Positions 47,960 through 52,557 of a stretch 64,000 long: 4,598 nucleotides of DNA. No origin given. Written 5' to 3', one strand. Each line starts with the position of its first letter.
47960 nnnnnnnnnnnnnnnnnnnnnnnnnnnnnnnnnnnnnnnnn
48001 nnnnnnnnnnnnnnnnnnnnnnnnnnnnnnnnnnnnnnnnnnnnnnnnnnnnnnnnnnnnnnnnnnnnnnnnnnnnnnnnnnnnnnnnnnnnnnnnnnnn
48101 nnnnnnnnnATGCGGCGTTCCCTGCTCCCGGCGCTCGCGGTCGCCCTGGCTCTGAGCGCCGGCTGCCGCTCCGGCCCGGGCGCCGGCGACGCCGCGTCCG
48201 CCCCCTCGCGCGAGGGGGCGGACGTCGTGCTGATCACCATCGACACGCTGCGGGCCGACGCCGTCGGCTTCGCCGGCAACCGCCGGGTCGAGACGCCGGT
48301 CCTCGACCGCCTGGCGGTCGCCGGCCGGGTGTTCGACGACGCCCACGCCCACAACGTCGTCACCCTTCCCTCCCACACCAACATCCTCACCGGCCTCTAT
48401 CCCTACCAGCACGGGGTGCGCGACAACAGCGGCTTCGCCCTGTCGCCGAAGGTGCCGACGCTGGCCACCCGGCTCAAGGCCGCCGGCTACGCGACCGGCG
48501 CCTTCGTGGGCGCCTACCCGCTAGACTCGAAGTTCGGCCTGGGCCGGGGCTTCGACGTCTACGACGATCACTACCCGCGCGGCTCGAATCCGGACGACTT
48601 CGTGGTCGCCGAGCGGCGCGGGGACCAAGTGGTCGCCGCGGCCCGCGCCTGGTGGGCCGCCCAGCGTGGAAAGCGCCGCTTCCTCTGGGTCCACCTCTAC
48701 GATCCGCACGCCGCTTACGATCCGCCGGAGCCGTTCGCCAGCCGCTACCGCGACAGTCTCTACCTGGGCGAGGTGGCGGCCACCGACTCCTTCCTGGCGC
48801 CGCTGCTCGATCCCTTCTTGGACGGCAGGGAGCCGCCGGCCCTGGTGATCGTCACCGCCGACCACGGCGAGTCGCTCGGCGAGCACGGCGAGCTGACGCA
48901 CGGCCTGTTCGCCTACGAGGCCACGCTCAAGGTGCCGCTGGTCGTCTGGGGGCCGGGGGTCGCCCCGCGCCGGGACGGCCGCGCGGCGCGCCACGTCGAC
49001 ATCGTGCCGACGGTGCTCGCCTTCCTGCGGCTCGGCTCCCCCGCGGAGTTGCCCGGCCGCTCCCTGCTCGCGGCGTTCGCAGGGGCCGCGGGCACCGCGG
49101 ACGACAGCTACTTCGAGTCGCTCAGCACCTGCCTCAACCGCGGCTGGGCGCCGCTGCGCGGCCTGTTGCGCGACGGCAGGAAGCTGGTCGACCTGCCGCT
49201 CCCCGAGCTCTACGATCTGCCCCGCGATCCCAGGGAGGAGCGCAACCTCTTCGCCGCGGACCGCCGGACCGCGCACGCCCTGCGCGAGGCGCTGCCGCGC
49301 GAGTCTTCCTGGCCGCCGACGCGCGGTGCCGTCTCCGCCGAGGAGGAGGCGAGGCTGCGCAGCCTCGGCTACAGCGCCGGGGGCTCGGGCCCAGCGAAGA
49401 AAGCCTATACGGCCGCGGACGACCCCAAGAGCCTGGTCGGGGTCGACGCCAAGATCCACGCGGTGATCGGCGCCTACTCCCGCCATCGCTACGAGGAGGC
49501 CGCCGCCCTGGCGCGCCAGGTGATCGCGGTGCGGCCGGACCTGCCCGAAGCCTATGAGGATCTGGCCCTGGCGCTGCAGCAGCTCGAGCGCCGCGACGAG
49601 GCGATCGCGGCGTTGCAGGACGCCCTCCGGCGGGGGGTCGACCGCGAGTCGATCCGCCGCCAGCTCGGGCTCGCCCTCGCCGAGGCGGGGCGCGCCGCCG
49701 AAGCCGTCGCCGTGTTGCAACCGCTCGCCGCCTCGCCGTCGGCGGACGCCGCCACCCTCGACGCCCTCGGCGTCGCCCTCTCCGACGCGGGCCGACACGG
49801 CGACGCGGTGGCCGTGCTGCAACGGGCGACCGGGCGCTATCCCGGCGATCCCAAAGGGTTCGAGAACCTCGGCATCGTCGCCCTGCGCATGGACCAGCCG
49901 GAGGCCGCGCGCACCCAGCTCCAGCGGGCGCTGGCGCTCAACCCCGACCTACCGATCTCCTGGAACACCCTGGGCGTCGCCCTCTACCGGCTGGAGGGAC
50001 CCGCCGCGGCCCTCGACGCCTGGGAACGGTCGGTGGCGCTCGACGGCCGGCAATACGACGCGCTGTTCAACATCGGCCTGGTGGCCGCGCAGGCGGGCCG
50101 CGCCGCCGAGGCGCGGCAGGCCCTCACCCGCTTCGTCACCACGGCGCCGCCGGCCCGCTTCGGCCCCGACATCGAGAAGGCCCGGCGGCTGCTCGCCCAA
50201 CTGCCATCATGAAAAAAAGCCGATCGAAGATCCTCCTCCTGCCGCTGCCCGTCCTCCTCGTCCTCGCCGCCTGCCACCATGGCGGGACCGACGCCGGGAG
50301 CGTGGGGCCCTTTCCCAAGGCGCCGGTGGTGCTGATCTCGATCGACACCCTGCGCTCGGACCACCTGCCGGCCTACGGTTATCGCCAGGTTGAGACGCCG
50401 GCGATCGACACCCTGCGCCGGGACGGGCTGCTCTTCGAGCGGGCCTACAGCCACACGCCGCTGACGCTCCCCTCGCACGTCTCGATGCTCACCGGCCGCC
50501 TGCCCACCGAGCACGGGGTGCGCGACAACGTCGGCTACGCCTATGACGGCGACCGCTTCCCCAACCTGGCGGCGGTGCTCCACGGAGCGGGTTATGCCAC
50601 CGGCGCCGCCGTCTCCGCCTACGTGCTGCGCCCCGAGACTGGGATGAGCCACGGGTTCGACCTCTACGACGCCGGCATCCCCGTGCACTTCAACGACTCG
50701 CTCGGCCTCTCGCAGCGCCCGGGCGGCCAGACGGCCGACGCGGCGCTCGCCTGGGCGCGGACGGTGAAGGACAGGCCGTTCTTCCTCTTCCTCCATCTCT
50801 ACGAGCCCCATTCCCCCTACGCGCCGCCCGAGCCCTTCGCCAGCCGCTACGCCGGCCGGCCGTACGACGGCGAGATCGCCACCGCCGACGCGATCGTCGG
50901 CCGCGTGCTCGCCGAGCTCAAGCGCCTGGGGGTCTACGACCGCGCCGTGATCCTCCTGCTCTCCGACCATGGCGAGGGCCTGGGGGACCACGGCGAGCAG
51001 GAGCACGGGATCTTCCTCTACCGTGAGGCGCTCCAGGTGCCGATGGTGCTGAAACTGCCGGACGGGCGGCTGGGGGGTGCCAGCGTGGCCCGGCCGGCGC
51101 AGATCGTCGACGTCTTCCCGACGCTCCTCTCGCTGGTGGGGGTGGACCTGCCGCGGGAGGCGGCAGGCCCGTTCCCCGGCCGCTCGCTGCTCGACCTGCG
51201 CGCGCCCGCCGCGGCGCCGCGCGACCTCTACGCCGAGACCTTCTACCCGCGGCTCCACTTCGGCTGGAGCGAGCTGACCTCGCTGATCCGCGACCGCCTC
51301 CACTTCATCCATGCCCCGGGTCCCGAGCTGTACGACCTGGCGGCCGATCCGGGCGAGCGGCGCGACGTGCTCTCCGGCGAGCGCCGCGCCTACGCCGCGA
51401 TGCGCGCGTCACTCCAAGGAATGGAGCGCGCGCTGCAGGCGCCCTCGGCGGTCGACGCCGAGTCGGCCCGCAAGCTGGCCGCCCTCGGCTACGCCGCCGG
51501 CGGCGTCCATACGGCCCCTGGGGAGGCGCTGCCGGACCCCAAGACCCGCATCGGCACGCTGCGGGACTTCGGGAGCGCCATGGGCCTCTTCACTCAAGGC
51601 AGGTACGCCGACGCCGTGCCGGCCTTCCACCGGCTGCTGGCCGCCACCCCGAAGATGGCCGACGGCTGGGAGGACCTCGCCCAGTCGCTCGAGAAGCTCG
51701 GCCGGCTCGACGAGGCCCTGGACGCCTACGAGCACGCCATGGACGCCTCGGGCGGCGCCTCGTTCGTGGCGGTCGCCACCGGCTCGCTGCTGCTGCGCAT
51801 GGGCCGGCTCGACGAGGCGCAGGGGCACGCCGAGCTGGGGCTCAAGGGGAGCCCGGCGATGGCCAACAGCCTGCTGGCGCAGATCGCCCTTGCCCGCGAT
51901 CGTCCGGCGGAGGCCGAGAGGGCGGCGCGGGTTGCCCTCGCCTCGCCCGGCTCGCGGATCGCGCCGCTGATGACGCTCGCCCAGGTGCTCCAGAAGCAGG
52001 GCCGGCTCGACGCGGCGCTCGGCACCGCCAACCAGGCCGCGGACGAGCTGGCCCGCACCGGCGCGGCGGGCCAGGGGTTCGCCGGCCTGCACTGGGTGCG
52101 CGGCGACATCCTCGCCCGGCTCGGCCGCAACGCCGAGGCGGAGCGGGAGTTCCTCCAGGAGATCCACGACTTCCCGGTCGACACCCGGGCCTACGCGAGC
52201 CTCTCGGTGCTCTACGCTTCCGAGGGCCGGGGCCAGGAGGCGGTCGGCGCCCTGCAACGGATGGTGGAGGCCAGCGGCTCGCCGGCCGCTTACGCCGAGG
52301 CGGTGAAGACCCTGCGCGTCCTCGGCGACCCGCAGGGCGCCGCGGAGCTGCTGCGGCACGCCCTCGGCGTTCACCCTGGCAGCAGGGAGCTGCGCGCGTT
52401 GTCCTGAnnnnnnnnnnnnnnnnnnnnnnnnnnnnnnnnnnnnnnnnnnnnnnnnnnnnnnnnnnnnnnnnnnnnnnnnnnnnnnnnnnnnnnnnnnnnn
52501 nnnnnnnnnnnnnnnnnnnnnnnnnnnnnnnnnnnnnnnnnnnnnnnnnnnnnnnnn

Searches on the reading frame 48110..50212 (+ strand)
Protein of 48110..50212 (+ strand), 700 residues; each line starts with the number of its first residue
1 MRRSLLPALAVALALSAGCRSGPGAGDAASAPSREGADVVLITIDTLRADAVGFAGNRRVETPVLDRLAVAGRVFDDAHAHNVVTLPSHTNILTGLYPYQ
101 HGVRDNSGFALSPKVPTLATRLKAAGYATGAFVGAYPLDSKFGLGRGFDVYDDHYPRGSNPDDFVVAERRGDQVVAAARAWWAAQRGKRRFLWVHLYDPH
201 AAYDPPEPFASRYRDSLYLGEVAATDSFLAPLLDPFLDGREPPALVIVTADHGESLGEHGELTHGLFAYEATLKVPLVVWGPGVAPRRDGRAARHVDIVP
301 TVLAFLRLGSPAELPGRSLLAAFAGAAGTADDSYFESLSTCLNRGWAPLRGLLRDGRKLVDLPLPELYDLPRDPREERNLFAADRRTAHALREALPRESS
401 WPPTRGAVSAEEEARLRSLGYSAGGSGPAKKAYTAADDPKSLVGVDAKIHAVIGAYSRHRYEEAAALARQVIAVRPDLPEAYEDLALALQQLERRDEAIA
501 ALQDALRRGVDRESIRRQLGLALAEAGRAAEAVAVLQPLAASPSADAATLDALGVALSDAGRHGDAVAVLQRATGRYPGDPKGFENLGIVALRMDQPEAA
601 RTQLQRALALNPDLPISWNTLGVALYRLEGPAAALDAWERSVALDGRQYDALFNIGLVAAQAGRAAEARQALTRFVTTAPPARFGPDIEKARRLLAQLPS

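Call 25: search_protein_families(library=pfam, proteins=[window:48110-50212:+], max_evalue=0.001)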
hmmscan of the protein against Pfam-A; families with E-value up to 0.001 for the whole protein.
window:48110-50212:+ (700 aa): 19 families
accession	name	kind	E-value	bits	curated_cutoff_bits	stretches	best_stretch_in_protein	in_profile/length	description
PF00884.28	Sulfatase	-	1.4e-39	136.7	25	1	38-304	2-297/301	Sulfatase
PF07719.23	TPR_2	-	2.2e-21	74.6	27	0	582-613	2-33/34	Tetratricopeptide repeat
PF13432.12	TPR_16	-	1.1e-19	71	32.7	4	620-681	2-63/65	Tetratricopeptide repeat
PF13414.12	TPR_11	-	1.1e-14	54.3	26.8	1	598-628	11-41/42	TPR repeat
PF13371.12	TPR_9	-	7.8e-14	51.9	35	3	630-695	10-72/73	Tetratricopeptide repeat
PF00515.34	TPR_1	-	2.6e-13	49.6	27.8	0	584-613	4-33/34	Tetratricopeptide repeat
PF13424.12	TPR_12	-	1.4e-12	48.1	30.1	0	458-507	23-73/77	Tetratricopeptide repeat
PF13428.12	TPR_14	-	1.8e-12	47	23.5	0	549-588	3-42/44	Tetratricopeptide repeat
PF13181.12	TPR_8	-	2.5e-12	46.3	25.7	0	480-507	2-29/34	Tetratricopeptide repeat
PF13431.12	TPR_17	-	7.7e-12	44.9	24.4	0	605-634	3-32/34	Tetratricopeptide repeat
PF14559.12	TPR_19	-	2.6e-10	40.9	25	3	559-613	3-57/68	Tetratricopeptide repeat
PF13174.12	TPR_6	-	2.4e-09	37.6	26.3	0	650-680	1-31/33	Tetratricopeptide repeat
PF13374.12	TPR_10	-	5.7e-09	36.2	27.5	0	481-508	4-31/42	Tetratricopeptide repeat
PF01663.27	Phosphodiest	-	1.5e-07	31.8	23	1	39-107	1-66/342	Type I phosphodiesterase / nucleotide pyrophosphatase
PF16347.10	SGSH_C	-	1.3e-06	29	29.3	1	257-385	1-136/154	N-sulphoglucosamine sulphohydrolase, C-terminal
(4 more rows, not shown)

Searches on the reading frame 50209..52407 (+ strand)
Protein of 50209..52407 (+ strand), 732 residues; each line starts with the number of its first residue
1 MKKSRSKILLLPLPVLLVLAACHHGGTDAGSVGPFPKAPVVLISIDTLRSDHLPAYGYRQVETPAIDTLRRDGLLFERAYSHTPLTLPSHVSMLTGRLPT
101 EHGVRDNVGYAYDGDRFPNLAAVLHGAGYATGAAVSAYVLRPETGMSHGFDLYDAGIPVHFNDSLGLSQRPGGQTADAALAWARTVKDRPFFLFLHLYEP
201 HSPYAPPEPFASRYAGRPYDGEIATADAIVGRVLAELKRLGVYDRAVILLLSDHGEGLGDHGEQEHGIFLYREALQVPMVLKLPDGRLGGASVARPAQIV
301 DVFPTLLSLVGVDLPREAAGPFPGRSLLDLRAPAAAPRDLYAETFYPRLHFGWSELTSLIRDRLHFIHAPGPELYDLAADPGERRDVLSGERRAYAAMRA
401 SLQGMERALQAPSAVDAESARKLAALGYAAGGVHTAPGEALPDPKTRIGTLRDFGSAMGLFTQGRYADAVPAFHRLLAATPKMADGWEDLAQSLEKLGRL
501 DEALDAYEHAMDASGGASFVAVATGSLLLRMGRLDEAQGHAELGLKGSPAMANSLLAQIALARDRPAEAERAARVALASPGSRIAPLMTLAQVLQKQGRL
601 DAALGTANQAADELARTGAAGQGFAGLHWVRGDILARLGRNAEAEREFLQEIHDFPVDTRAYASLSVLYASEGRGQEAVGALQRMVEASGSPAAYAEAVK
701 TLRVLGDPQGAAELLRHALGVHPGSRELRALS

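Call 25: search_protein_families(library=pfam, proteins=[window:50209-52407:+], max_evalue=0.001)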
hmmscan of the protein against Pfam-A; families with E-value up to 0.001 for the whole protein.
window:50209-52407:+ (732 aa): 17 families
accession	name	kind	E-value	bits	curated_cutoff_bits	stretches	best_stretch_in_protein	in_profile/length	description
PF00884.28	Sulfatase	-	1.4e-44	153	25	1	40-312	3-301/301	Sulfatase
PF13432.12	TPR_16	-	3.5e-19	69.3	32.7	2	457-515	4-62/65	Tetratricopeptide repeat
PF07719.23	TPR_2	-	5e-18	64.1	27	1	484-511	1-28/34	Tetratricopeptide repeat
PF01663.27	Phosphodiest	-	3.6e-16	60.1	23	1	40-255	1-220/342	Type I phosphodiesterase / nucleotide pyrophosphatase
PF13428.12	TPR_14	-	3.2e-15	55.6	23.5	0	692-729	1-38/44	Tetratricopeptide repeat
PF14559.12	TPR_19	-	3.8e-12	46.8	25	1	460-510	1-51/68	Tetratricopeptide repeat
PF00515.34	TPR_1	-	1.6e-08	34.5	27.8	0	484-510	1-27/34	Tetratricopeptide repeat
PF13181.12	TPR_8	-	1.7e-08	34.4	25.7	0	485-513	2-30/34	Tetratricopeptide repeat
PF13424.12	TPR_12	-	3.5e-08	34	30.1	1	485-545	4-72/77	Tetratricopeptide repeat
PF13176.12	TPR_7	-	1.5e-07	31.4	27.9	0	490-513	5-28/36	Tetratricopeptide repeat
PF16347.10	SGSH_C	-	4.1e-07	30.7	29.3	1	269-400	10-142/154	N-sulphoglucosamine sulphohydrolase, C-terminal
PF12895.13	ANAPC3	-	3.6e-06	27.6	27.2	0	460-509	33-81/82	Anaphase-promoting complex, cyclosome, subunit 3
PF03704.23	BTAD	-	6.6e-06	27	22.1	0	461-512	73-124/146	Bacterial transcriptional activator domain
PF13374.12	TPR_10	-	1.2e-05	25.6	27.5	0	489-512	7-30/42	Tetratricopeptide repeat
PF13174.12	TPR_6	-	9e-05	23.3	26.3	0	490-508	6-24/33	Tetratricopeptide repeat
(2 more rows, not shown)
